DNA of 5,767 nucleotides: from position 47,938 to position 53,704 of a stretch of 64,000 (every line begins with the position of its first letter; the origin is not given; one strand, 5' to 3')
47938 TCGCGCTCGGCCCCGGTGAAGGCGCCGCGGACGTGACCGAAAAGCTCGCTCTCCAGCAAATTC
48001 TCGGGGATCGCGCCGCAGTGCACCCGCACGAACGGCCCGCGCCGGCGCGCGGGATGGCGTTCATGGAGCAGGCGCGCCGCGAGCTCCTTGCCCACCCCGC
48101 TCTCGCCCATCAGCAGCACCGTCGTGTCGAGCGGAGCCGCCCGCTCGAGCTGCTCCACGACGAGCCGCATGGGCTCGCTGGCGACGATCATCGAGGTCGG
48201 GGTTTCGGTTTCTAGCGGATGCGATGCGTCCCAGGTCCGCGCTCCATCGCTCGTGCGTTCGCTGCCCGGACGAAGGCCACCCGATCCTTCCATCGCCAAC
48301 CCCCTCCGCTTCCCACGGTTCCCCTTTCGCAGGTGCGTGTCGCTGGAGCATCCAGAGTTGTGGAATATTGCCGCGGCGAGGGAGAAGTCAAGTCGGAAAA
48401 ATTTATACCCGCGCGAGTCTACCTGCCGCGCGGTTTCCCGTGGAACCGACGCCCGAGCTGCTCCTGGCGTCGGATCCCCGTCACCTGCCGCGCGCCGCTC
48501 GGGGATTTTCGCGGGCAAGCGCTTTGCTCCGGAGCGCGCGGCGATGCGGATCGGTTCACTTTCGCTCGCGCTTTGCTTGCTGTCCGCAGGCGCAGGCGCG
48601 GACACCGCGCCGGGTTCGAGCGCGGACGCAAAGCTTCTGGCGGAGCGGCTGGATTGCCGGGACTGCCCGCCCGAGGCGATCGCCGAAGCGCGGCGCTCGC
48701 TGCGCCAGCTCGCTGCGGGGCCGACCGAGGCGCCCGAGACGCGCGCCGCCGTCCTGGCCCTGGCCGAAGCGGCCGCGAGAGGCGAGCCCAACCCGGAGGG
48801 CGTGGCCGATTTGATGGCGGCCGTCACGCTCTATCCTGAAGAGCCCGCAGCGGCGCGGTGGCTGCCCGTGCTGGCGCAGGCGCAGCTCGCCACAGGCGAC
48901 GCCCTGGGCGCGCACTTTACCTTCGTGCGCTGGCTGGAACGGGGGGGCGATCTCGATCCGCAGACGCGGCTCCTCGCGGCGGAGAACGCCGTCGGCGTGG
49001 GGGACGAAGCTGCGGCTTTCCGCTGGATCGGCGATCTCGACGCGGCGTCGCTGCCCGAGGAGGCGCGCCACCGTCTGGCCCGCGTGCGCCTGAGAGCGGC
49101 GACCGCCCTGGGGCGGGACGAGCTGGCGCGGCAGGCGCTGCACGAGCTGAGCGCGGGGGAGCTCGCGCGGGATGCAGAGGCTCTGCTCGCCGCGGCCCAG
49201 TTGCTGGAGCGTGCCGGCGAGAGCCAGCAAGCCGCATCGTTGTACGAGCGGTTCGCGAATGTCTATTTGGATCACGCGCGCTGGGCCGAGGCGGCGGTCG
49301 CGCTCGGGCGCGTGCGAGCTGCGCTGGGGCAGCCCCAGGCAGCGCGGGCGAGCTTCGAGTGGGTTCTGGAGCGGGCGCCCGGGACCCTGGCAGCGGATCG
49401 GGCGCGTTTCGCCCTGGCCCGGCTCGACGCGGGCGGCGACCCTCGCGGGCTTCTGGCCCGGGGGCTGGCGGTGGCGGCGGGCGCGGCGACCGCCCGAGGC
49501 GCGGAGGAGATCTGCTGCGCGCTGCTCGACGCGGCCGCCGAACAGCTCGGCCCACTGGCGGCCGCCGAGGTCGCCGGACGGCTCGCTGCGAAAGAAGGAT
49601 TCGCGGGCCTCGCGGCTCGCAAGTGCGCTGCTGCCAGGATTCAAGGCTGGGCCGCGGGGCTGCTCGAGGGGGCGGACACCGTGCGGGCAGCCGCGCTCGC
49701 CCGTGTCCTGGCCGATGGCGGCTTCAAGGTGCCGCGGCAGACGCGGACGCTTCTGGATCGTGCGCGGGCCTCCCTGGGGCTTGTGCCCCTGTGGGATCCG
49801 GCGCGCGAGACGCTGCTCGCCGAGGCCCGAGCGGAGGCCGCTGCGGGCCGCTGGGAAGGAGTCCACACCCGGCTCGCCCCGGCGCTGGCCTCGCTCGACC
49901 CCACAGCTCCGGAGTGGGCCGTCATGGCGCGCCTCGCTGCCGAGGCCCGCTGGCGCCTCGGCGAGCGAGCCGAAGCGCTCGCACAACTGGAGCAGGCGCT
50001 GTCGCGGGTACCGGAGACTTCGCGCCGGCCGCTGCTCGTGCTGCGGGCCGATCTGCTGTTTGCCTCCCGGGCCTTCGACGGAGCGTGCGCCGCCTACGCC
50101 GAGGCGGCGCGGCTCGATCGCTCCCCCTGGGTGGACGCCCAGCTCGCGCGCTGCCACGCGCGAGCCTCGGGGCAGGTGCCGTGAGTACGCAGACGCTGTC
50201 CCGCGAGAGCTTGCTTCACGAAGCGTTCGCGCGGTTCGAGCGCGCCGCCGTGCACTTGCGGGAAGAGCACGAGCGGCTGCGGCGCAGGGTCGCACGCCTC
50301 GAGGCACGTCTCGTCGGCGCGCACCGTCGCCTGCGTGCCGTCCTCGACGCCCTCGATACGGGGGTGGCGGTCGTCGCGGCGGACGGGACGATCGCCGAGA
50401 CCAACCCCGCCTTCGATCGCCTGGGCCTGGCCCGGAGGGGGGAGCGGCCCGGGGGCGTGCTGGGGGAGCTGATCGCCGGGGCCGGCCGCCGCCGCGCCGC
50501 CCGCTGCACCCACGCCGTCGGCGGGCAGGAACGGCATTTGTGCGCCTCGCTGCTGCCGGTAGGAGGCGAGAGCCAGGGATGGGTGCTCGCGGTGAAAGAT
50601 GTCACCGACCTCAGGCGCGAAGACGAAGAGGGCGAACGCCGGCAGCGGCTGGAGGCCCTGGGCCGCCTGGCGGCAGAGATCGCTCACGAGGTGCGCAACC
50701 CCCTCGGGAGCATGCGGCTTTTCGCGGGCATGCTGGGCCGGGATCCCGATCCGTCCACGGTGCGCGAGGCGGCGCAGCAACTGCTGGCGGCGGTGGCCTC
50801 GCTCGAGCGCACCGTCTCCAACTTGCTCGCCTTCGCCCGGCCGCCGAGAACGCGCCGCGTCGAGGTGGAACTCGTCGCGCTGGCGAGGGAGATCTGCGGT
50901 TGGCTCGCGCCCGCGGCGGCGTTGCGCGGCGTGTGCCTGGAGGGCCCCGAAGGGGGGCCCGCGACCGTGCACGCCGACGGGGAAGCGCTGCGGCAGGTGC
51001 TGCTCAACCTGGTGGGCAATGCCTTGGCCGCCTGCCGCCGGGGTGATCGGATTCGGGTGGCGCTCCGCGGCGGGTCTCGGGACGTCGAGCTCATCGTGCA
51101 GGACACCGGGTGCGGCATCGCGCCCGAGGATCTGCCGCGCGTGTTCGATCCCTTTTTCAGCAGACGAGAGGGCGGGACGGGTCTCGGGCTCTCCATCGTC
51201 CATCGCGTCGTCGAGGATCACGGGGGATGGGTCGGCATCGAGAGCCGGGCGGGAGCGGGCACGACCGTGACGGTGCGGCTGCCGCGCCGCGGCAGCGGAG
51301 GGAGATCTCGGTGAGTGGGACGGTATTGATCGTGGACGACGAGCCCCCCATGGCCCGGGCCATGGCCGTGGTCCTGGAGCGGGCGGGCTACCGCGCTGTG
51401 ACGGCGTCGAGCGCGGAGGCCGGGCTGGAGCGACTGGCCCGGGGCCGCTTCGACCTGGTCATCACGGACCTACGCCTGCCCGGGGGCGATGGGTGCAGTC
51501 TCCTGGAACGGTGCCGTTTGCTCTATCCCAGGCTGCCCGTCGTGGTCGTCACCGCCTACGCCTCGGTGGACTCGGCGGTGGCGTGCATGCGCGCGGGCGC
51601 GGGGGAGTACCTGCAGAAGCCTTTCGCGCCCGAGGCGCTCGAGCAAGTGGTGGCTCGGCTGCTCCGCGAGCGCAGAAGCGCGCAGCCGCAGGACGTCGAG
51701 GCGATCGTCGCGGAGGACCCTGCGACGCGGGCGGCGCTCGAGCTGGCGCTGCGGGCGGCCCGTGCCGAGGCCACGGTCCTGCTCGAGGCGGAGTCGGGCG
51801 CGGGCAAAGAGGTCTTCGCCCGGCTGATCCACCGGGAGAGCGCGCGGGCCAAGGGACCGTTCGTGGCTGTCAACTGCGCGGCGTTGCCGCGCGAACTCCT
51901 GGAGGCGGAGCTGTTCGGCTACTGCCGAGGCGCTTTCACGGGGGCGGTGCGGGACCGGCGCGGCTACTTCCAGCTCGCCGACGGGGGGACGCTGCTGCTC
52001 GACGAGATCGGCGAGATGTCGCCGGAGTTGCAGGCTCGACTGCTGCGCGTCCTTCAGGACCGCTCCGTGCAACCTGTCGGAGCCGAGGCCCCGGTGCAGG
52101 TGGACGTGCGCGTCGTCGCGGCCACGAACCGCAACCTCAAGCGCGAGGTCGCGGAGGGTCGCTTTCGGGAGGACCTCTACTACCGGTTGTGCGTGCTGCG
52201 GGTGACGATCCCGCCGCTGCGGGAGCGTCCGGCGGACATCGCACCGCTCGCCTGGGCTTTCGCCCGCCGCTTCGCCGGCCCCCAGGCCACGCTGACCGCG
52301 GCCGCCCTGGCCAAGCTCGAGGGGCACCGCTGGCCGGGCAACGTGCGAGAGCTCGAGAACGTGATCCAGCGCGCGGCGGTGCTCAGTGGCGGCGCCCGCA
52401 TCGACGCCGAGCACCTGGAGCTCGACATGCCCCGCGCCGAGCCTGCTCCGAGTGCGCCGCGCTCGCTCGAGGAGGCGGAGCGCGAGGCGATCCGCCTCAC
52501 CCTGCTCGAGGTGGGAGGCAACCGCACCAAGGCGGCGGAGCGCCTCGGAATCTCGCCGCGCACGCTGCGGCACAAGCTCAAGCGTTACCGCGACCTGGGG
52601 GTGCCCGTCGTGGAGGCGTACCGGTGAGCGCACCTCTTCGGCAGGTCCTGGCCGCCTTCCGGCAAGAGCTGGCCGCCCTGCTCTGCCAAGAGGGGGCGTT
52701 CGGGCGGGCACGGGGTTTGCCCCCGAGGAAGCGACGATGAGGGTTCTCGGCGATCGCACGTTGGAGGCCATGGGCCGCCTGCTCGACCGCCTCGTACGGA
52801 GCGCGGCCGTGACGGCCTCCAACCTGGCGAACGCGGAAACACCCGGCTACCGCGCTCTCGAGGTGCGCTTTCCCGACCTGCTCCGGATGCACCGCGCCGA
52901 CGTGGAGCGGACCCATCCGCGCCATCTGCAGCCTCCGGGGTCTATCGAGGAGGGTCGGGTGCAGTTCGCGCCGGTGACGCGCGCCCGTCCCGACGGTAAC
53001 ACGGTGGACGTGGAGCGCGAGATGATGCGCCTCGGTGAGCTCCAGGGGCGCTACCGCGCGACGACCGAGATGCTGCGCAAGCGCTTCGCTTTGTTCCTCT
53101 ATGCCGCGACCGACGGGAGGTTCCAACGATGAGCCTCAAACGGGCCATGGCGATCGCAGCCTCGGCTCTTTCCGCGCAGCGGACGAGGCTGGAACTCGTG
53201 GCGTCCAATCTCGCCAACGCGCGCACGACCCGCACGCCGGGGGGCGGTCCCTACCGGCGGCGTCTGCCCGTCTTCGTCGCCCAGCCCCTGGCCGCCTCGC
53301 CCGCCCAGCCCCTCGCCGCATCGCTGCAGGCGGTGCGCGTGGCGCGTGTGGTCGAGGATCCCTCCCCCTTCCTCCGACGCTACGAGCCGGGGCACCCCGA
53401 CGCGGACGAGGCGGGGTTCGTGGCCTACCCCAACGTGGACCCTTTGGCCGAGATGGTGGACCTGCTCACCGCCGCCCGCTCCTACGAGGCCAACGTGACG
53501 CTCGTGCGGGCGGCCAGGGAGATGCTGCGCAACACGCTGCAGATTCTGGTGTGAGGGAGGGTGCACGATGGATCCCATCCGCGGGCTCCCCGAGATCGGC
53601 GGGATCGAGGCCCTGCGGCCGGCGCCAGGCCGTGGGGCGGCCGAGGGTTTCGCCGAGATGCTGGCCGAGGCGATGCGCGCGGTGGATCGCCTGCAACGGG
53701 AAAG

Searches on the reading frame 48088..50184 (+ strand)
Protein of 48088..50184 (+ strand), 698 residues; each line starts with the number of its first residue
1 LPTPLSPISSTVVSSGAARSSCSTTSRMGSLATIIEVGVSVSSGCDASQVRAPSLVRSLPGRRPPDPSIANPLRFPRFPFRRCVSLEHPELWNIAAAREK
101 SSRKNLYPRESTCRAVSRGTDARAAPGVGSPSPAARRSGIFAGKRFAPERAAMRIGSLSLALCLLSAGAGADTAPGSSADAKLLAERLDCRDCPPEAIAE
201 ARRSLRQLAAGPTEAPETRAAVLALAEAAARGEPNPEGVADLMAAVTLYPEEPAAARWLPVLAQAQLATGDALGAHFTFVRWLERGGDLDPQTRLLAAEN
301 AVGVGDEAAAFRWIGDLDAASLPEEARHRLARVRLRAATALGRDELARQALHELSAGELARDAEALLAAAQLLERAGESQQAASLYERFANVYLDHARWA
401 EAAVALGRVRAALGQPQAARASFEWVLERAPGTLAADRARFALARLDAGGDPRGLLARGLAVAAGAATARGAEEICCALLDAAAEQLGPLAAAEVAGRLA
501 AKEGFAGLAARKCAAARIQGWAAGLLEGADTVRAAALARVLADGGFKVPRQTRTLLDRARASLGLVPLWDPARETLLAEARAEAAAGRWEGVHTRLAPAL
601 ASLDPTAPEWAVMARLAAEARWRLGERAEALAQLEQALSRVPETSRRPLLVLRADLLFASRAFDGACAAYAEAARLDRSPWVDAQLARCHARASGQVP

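Call 68: search_protein_families(library=pfam, proteins=[window:48088-50184:+], max_evalue=0.001)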
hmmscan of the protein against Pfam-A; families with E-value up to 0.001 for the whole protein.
window:48088-50184:+ (698 aa): 2 families
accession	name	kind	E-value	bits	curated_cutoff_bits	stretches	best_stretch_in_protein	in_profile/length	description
PF13181.12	TPR_8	-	3e-05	24.3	25.7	0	400-431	1-32/34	Tetratricopeptide repeat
PF07719.23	TPR_2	-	0.00044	20.6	27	0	618-643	8-33/34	Tetratricopeptide repeat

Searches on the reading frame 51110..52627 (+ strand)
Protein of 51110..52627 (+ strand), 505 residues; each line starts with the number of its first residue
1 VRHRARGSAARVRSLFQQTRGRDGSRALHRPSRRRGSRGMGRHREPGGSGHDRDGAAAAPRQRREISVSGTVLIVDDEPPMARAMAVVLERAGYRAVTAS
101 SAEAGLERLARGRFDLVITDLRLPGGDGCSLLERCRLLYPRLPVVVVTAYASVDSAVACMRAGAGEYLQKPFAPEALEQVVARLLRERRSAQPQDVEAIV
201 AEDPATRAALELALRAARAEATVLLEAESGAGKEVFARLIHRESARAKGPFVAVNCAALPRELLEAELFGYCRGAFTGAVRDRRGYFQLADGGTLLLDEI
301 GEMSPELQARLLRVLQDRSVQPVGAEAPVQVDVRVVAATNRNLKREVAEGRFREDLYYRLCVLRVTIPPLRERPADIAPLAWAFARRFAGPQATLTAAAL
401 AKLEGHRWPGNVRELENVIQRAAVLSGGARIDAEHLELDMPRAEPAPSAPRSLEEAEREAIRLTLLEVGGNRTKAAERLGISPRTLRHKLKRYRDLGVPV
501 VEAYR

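Call 68: search_protein_families(library=pfam, proteins=[window:51110-52627:+], max_evalue=0.001)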
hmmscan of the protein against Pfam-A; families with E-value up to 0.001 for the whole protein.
window:51110-52627:+ (505 aa): 8 families
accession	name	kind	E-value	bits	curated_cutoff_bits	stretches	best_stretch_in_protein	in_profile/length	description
PF00158.32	Sigma54_activat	-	1.8e-67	226.7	20.2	1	199-365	1-167/168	Sigma-54 interaction domain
PF00072.30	Response_reg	-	7e-28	97.5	30.2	1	72-181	1-110/111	Response regulator receiver domain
PF14532.12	Sigma54_activ_2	-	2.5e-20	73.5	25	1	216-370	17-138/138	Sigma-54 interaction domain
PF25601.1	AAA_lid_14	-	6.7e-19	67.9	27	1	371-447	1-81/87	AAA+ ATPase lid domain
PF02954.25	HTH_8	-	1e-14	54.4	22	1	452-493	1-42/42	Bacterial regulatory protein, Fis family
PF13556.12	HTH_30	-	6.2e-08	32.8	27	1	464-496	7-39/59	PucR C-terminal helix-turn-helix domain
PF07728.20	AAA_5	-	1.6e-05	25.4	22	1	223-343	2-125/139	AAA domain (dynein-related subfamily)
PF13384.12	HTH_23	-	5.1e-05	23.4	24.6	1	460-498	10-46/50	Homeodomain-like domain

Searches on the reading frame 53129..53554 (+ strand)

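Call 68: search_protein_families(library=pfam, proteins=[window:53129-53554:+], max_evalue=0.001)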
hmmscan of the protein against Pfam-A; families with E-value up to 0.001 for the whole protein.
window:53129-53554:+ (141 aa): 2 families
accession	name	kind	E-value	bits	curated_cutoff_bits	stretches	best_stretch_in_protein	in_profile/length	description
PF06429.18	Flg_bbr_C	-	1e-13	51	23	1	95-139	2-46/46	Flagellar basal body rod FlgEFG protein C-terminal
PF00460.25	Flg_bb_rod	-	3.4e-07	30.5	20.7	1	8-34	2-28/31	Flagella basal body rod protein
